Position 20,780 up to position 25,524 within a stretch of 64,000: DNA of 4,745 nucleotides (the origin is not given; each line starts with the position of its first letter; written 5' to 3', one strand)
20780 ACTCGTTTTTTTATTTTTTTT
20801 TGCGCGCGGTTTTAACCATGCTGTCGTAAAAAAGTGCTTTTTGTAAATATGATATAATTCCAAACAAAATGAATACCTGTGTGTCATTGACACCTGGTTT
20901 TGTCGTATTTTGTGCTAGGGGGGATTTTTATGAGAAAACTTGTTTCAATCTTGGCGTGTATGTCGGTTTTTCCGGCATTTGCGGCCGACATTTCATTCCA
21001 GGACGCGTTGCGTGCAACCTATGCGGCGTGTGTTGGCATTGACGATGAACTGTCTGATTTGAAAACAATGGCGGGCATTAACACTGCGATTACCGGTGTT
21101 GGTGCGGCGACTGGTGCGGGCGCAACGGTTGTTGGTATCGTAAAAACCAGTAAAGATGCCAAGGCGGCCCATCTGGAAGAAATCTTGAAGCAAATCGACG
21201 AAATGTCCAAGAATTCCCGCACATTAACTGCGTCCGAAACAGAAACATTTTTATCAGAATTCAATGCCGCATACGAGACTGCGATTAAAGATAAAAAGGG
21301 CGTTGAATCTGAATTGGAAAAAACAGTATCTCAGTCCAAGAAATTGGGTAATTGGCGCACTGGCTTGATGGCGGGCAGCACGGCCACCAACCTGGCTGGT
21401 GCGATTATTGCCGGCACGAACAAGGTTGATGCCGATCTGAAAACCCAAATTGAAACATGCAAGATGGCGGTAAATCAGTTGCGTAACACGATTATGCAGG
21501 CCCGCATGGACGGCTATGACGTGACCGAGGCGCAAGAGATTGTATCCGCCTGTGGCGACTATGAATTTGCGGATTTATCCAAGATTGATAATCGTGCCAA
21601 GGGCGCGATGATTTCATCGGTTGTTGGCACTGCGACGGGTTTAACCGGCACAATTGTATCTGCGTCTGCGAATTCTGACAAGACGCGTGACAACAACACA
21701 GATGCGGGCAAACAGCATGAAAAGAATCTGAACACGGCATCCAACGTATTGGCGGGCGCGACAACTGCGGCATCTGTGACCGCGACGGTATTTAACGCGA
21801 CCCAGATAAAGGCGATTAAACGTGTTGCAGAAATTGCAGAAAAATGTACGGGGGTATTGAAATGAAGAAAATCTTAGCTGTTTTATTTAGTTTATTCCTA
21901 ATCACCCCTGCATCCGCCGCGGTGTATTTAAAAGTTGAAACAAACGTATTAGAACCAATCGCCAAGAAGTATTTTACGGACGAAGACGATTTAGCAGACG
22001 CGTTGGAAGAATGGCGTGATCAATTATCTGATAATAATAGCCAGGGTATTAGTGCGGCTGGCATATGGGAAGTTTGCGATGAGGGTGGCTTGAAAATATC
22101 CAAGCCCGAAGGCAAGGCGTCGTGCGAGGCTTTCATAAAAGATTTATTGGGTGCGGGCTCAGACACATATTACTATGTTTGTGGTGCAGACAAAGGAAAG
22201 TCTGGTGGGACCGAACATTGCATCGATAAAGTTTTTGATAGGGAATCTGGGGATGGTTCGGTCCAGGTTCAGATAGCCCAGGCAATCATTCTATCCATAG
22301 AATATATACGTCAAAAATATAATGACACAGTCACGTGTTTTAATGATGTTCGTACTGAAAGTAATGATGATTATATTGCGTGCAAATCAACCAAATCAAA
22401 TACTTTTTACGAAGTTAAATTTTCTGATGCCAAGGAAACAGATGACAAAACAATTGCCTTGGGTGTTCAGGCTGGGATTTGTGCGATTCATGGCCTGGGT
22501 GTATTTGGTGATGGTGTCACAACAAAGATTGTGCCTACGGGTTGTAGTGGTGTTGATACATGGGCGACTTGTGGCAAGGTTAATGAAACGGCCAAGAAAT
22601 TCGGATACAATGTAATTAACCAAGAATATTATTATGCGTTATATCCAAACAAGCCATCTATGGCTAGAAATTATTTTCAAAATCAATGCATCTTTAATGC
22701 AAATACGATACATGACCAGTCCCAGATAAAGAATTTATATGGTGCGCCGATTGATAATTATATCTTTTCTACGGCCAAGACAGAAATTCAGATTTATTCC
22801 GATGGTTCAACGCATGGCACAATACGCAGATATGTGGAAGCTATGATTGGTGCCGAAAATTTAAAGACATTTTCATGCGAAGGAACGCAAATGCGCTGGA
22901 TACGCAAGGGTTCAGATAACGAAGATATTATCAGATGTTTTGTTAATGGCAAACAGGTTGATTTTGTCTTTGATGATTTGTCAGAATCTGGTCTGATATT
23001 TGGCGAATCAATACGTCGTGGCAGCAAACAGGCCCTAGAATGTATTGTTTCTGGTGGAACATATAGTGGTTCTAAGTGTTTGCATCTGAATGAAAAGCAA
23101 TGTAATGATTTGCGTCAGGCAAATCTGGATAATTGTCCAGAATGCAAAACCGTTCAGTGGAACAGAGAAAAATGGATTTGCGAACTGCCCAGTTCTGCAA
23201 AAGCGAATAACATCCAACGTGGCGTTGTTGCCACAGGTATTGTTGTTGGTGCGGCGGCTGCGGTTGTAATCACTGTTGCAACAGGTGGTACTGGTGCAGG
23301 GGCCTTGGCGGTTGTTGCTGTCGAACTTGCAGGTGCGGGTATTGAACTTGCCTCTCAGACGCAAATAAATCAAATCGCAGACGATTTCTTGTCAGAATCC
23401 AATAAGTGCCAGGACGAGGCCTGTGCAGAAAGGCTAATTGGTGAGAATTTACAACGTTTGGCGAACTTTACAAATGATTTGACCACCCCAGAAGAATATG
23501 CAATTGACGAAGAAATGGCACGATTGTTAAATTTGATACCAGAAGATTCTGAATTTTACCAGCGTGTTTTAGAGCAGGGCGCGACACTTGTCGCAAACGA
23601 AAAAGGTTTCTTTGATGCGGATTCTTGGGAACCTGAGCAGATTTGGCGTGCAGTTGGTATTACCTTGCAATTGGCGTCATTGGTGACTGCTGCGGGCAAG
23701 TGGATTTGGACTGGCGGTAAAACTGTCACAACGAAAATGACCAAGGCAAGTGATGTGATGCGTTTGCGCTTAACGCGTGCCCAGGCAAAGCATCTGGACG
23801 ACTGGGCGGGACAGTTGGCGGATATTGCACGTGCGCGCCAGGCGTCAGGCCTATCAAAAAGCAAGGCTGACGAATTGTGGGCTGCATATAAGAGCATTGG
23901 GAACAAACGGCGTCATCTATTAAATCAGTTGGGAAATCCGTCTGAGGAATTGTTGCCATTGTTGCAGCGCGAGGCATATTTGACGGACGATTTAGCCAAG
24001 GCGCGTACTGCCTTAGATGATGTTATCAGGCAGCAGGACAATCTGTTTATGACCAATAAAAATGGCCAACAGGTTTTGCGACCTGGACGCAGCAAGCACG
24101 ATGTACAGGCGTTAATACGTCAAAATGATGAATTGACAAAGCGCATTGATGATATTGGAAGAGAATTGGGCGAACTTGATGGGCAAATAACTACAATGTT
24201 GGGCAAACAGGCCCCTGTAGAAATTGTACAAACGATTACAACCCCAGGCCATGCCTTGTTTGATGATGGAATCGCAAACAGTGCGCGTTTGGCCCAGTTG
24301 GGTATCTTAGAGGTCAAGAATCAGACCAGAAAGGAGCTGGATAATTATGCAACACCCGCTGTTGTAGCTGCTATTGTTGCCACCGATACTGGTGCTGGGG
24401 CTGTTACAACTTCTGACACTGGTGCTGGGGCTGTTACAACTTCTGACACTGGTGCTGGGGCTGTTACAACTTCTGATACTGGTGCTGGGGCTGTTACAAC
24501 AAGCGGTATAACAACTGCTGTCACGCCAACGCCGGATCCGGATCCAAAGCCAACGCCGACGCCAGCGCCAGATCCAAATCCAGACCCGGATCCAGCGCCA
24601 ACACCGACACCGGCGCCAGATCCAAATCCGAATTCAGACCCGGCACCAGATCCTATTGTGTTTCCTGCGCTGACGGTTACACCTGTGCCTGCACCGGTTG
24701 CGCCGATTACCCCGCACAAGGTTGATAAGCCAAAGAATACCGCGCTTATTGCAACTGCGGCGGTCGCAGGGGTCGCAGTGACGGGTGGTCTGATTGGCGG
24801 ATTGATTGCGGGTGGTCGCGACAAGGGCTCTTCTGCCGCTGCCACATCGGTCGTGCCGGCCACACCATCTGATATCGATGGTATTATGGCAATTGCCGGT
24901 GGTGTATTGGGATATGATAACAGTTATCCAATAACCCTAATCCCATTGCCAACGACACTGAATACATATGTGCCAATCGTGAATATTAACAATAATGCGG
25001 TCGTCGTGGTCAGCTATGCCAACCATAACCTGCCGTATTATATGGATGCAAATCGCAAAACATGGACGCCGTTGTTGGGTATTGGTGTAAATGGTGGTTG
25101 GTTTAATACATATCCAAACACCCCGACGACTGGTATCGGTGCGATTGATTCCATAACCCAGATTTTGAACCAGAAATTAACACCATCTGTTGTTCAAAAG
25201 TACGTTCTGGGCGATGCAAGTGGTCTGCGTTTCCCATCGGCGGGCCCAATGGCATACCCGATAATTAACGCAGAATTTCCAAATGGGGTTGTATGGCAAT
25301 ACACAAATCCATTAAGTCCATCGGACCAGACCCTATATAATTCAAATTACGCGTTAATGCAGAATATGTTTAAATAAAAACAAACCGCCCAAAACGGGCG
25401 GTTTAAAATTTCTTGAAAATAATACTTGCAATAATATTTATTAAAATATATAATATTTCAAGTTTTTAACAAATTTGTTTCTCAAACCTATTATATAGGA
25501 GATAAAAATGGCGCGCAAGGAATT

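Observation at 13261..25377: Two divergent paralogous cassettes of secreted proteins with identical ATGA coupling, bracketing a tRNA/pyk segment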

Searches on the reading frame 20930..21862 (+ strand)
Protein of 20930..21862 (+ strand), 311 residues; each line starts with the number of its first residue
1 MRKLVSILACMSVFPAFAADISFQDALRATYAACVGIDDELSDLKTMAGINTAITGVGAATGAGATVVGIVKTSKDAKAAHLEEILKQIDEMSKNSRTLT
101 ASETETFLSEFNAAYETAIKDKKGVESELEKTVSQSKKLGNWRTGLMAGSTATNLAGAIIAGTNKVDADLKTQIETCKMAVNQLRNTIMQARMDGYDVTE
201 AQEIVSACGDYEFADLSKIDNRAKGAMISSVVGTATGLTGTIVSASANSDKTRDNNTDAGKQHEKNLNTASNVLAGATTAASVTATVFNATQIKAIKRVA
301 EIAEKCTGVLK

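Call 8: search_protein_families(library=pfam, proteins=[window:20930-21862:+], max_evalue=1)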
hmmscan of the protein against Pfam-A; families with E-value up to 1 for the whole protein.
window:20930-21862:+ (311 aa): 2 families
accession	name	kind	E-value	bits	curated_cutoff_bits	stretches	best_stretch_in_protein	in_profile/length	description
PF12609.13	DUF3774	-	0.23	13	27.3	0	65-128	2-68/80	Wound-induced protein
PF11021.13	DUF2613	-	0.97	10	22.1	1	225-262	5-42/55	Protein of unknown function (DUF2613)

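Call 9: search_protein_families(library=ncbifam, proteins=[window:20930-21862:+], max_evalue=1)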
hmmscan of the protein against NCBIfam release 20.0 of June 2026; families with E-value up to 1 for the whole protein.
window:20930-21862:+ (311 aa): 4 families
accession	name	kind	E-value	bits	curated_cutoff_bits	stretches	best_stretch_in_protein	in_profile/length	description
NF033598.2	elast_bind_EbpS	equivalog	0.0089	15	300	1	43-85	191-232/498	elastin-binding protein EbpS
TIGR04523.1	Mplasa_alph_rch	subfamily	0.06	11.2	270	1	74-192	121-238/745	helix-rich protein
NF033633.1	SLATT_2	domain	0.09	12.4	40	1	66-116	128-178/182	SLATT domain-containing protein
NF041525.1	HrpD5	equivalog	0.22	10.9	300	1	128-207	109-189/314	HrpD5 family protein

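Call 33: search_protein_families(library=phrogs, proteins=[window:20930-21862:+], max_evalue=0.1)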
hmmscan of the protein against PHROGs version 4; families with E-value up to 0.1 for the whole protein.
window:20930-21862:+ (311 aa): 2 families
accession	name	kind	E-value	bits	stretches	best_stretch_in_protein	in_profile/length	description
phrog_30663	-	unknown function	0.049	14.9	0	266-296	8-38/74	-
phrog_37196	-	unknown function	0.052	14.6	0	119-174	10-62/115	-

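Call 34: search_protein_families(library=padloc, proteins=[window:20930-21862:+], max_evalue=0.1)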
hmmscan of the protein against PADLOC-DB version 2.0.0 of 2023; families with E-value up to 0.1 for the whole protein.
window:20930-21862:+ (311 aa): 0 families

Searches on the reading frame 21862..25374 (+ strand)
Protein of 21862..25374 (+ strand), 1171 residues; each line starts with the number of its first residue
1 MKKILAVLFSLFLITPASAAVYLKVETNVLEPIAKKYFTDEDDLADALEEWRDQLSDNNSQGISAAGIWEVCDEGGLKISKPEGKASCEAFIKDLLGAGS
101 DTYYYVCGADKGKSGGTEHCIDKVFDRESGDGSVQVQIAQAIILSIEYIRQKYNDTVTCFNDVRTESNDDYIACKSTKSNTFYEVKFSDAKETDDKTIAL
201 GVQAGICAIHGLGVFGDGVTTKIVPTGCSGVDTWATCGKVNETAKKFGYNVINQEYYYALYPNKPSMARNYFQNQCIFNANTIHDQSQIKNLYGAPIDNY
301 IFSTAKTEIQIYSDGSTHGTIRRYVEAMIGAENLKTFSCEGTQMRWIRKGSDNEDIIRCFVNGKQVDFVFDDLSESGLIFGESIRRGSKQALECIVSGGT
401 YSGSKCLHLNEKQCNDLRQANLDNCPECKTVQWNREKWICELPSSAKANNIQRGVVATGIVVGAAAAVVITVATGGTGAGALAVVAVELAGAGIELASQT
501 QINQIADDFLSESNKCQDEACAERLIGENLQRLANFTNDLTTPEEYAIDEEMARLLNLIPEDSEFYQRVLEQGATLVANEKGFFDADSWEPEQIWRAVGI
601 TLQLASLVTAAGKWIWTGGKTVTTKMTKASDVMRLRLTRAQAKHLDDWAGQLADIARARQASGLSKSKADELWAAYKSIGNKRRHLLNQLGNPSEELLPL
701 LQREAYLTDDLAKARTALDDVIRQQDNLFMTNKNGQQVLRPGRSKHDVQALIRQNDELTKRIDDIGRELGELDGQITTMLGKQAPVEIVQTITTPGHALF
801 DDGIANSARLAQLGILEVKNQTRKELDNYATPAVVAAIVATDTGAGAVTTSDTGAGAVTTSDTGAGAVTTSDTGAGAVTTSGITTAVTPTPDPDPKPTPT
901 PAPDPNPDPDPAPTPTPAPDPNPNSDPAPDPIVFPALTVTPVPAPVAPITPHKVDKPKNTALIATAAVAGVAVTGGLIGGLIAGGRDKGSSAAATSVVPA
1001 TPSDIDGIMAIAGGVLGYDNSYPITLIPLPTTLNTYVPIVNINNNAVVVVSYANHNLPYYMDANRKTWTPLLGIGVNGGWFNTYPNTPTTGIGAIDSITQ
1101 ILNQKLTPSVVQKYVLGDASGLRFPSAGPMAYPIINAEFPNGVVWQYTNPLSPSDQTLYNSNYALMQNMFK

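Call 8: search_protein_families(library=pfam, proteins=[window:21862-25374:+], max_evalue=1)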
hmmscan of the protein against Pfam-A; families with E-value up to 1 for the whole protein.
window:21862-25374:+ (1171 aa): 3 families
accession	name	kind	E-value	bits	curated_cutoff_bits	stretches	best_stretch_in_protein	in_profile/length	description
PF05887.16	Trypan_PARP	-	2.3e-05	24.8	100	1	880-947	46-113/134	Procyclic acidic repetitive protein (PARP)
PF13801.11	Metal_resist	-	0.012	16.2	29.2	1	656-720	34-98/125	Heavy-metal resistance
PF24423.1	OVT1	-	0.16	12.8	30.9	1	678-772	5-97/100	Major antigen, helical domain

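Call 9: search_protein_families(library=ncbifam, proteins=[window:21862-25374:+], max_evalue=1)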
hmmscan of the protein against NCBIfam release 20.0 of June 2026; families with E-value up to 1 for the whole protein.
window:21862-25374:+ (1171 aa): 4 families
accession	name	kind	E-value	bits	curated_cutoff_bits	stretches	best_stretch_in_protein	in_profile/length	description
NF033845.1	MSCRAMM_ClfB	exception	0.03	12.3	999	1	879-928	536-585/871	MSCRAMM family adhesin clumping factor ClfB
NF008084.0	PRK10819.1-5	equivalog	0.061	13.2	315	1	887-960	53-125/249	TonB system transport protein TonB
NF033186.1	internalin_K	exception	0.24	9.8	1100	0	825-939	443-561/604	class 1 internalin InlK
NF037973.1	metallo_SslE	exception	0.7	7.1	3000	1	863-924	25-85/1519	lipoprotein metalloprotease SslE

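Call 33: search_protein_families(library=phrogs, proteins=[window:21862-25374:+], max_evalue=0.1)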
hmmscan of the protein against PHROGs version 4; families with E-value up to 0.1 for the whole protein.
window:21862-25374:+ (1171 aa): 2 families
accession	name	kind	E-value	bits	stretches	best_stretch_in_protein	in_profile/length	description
phrog_28271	-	unknown function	0.028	15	1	705-777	206-276/281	-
phrog_4311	-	head and packaging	0.095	12.2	0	836-882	420-466/651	minor head protein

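Call 34: search_protein_families(library=padloc, proteins=[window:21862-25374:+], max_evalue=0.1)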
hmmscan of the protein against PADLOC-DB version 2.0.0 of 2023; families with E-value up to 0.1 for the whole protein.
window:21862-25374:+ (1171 aa): 0 families

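Call 58: find_homologous_proteins(query=window:21862-25374:+)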
Query window:21862-25374:+ (1171 aa): 61 proteins with E <= 0.001 among 8000 candidates.
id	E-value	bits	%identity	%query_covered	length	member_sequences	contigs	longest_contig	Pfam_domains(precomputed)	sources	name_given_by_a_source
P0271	0.0e+0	2681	100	100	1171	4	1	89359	PF05887.17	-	-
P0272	0.0e+0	1074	45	100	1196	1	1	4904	-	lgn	-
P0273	6.6e-282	957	44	100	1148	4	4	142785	-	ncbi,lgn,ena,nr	ncbi:MAG: hypothetical protein IKW57_01910 [Alphaproteobacteria bacterium]|nr:hypothetical protein [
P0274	1.1e-192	661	41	52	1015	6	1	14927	-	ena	-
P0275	1.5e-168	581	39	48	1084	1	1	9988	-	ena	-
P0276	1.7e-167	578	38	48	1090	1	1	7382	-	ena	-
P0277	3.0e-165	570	38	48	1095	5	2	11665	-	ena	-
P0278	2.7e-164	567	38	48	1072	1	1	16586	-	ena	-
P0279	1.6e-132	462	32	52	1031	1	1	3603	-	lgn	-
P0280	5.0e-123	430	38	55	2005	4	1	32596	-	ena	-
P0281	4.6e-121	424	37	55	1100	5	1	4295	-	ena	-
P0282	3.5e-120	421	38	55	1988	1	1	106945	-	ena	-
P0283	7.8e-120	420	37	55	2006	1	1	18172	-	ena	-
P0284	6.9e-119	417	39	53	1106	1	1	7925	-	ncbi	-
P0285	2.6e-116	408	38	55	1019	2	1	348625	-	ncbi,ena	-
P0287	2.5e-115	405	37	57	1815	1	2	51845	-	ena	-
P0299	6.6e-98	347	36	53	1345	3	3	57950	-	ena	-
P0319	1.6e-76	276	32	54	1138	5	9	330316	-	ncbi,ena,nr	ncbi:MAG: hypothetical protein IJL21_00885 [Alphaproteobacteria bacterium]|nr:hypothetical protein [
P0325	1.6e-35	141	25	39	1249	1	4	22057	-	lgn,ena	-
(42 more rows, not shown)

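Call 66: find_encoding_contigs(protein=P0319, flank=4000, max_places=2)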
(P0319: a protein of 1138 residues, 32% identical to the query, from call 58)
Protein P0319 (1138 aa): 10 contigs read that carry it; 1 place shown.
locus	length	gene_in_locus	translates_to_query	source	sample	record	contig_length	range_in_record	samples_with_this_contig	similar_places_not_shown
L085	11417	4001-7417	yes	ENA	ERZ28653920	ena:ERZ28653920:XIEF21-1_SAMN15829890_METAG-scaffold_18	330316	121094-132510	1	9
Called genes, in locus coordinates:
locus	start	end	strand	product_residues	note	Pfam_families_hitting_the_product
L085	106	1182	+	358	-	PF00145:DNA_methylase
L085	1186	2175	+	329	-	PF09565:RE_NgoFVII, PF20731:RE_NgoFVII_C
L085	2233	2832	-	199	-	PF00239:Resolvase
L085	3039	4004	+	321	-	-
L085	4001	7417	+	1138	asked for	-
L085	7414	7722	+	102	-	-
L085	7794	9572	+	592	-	PF13306:LRR_5 (faint)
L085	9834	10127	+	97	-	-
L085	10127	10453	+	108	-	PF12599:DUF3768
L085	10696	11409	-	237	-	-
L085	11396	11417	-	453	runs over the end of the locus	PF19263:DUF5906 (weak)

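Call 67: find_encoding_contigs(protein=P0325, flank=4000, max_places=2)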
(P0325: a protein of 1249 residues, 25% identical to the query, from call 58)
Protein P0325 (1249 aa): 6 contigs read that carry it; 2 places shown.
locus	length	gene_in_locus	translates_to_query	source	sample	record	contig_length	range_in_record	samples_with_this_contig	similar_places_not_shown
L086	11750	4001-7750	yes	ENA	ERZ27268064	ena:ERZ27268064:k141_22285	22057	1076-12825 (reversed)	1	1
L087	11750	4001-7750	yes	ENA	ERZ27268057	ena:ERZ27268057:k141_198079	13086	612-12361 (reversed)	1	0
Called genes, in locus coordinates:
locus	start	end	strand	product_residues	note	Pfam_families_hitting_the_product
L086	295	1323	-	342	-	PF01193:RNA_pol_L, PF01000:RNA_pol_A_bac, PF03118:RNA_pol_A_CTD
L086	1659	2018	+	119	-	-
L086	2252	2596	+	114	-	-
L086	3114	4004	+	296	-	-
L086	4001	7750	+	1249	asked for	-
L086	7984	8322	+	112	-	-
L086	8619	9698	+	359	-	PF02275:CBAH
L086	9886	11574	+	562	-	PF13509:S1_2 (faint), PF00575:S1, PF23459:S1_RRP5 (weak), PF00575:S1, PF21710:Spt6_S1 (weak), PF23459:S1_RRP5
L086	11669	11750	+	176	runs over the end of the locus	PF00406:ADK, PF13207:AAA_17, PF13238:AAA_18 (weak), PF13671:AAA_33 (weak)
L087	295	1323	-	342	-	PF01193:RNA_pol_L, PF01000:RNA_pol_A_bac, PF03118:RNA_pol_A_CTD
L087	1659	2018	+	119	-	-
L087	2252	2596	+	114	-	-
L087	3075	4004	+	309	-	-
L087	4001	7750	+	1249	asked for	-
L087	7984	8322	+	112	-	-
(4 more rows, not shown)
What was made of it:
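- B2-like homologs with the N-module are preceded by a ~300-aa gene with a 4-nt overlap (calls 66, 67).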

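Call 68: find_encoding_contigs(protein=P0282, flank=4000, max_places=2)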
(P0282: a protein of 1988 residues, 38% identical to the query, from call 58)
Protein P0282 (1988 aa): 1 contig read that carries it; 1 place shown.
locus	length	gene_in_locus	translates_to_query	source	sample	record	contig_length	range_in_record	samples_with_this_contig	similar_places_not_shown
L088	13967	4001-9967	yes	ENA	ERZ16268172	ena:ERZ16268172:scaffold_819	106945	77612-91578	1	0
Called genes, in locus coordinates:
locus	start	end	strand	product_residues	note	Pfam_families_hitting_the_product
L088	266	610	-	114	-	PF00313:CSD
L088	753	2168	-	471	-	-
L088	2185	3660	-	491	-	PF01336:tRNA_anti-codon (weak), PF00152:tRNA-synt_2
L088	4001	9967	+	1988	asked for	-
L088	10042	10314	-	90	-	PF00216:Bac_DNA_binding, PF18291:HU-HIG (weak)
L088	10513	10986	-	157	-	-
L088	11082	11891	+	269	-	PF00535:Glycos_transf_2 (weak)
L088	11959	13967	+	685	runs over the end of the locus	PF01411:tRNA-synt_2c, PF07973:tRNA_SAD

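Call 72: find_encoding_contigs(protein=P0299, flank=3000, max_places=2)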
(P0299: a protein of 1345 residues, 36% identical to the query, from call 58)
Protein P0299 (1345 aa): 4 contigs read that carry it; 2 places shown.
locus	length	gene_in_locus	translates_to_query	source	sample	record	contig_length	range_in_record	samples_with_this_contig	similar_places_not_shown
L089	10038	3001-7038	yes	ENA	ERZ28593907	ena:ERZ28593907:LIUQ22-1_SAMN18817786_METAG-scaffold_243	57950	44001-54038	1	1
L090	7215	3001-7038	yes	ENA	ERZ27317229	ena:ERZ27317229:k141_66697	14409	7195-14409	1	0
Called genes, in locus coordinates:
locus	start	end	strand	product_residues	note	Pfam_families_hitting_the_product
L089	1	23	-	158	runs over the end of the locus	PF03073:TspO_MBR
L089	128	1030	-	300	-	PF00126:HTH_1, PF03466:LysR_substrate (faint)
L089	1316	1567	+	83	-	PF13443:HTH_26 (faint)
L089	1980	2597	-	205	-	PF03729:DUF308 (weak)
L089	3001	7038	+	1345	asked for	-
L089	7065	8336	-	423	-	PF02321:OEP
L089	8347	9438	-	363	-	PF12679:ABC2_membrane_2, PF12698:ABC2_membrane_3, PF01061:ABC2_membrane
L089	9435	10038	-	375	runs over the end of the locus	PF12679:ABC2_membrane_2, PF12698:ABC2_membrane_3, PF01061:ABC2_membrane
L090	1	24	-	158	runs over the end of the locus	PF03073:TspO_MBR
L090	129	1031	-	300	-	PF00126:HTH_1, PF03466:LysR_substrate (faint)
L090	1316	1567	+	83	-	PF13443:HTH_26 (faint)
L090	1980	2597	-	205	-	PF03729:DUF308 (weak)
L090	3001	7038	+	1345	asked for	-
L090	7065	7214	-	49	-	?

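Call 73: find_encoding_contigs(protein=P0287, flank=3000, max_places=2)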
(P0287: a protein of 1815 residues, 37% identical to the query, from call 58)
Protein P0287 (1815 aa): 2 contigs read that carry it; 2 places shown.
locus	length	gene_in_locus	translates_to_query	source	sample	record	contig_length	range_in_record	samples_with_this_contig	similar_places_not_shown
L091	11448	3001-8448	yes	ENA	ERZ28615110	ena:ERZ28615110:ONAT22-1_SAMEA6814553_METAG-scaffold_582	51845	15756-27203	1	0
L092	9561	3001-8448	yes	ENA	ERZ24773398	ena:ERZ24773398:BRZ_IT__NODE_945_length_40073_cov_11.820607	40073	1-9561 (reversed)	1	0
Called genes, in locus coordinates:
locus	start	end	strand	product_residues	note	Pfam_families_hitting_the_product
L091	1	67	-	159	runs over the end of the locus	PF04073:tRNA_edit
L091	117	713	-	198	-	PF00239:Resolvase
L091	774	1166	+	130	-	PF04237:YjbR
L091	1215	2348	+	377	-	PF00535:Glycos_transf_2, PF10111:Glyco_tranf_2_2, PF13506:Glyco_transf_21 (weak), PF13641:Glyco_tranf_2_3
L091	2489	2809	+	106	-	PF01844:HNH, PF14279:HNH_5 (weak)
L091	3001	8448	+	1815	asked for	-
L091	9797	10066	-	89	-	-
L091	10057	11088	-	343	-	-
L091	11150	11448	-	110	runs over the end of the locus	-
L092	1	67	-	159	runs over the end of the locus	PF04073:tRNA_edit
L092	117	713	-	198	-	PF00239:Resolvase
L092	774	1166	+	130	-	PF04237:YjbR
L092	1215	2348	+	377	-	PF00535:Glycos_transf_2, PF10111:Glyco_tranf_2_2, PF13506:Glyco_transf_21 (weak), PF13641:Glyco_tranf_2_3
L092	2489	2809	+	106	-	PF01844:HNH, PF14279:HNH_5 (weak)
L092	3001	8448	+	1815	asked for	-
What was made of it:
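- The N-module and the upstream gene are lost together in B2-like relatives (calls 68, 72, 73).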
